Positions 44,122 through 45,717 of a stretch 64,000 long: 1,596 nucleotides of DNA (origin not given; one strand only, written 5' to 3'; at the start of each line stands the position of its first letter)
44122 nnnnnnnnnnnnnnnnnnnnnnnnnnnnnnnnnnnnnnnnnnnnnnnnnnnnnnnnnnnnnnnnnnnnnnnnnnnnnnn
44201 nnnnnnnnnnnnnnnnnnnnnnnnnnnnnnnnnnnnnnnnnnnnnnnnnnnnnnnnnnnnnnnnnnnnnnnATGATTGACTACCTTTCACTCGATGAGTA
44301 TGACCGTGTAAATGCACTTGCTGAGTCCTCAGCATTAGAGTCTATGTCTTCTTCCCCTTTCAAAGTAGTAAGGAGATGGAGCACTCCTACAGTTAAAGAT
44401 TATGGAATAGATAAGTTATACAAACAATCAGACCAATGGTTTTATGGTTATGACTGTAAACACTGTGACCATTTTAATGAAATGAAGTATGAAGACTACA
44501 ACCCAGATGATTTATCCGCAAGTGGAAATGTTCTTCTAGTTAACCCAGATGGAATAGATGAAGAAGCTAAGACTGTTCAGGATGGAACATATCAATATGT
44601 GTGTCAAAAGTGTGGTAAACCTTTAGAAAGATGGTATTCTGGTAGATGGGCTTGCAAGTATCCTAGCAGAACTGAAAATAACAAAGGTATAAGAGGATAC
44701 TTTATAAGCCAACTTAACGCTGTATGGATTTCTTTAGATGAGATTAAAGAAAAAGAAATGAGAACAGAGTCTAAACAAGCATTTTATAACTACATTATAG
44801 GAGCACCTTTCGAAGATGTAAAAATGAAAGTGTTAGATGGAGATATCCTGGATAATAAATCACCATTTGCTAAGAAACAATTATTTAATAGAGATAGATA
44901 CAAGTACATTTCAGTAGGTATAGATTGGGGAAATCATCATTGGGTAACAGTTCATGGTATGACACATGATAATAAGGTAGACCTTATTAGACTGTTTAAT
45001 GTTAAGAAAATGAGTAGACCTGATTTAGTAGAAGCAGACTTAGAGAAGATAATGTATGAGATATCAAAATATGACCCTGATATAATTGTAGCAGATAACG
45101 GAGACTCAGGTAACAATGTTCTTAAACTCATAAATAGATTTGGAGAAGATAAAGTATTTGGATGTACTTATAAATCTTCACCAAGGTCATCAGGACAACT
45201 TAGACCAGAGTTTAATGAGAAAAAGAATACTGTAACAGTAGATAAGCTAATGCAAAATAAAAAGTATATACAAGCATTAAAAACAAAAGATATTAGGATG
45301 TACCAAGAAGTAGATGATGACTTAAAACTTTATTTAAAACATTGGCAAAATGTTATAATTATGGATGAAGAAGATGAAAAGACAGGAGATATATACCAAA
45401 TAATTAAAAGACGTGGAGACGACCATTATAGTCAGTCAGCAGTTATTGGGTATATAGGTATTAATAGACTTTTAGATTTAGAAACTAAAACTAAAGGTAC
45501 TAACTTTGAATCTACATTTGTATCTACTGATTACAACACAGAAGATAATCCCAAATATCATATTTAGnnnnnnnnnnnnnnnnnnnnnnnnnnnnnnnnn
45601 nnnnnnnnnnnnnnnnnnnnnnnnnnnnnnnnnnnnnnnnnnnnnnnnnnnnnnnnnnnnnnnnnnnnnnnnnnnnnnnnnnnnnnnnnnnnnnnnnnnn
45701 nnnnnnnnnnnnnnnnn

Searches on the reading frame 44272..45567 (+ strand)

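Call 100: search_protein_families(library=phrogs, proteins=[window:44272-45567:+], max_evalue=0.001)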
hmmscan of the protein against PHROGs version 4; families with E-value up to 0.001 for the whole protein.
window:44272-45567:+ (431 aa): 3 families
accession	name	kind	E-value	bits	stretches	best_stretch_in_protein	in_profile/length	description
phrog_675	-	head and packaging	1e-179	599.5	1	2-426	154-572/576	terminase large subunit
phrog_12876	-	head and packaging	3.6e-102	342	1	1-177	59-235/235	terminase large subunit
phrog_15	-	head and packaging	3.6e-15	56.4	1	4-202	503-707/1330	terminase large subunit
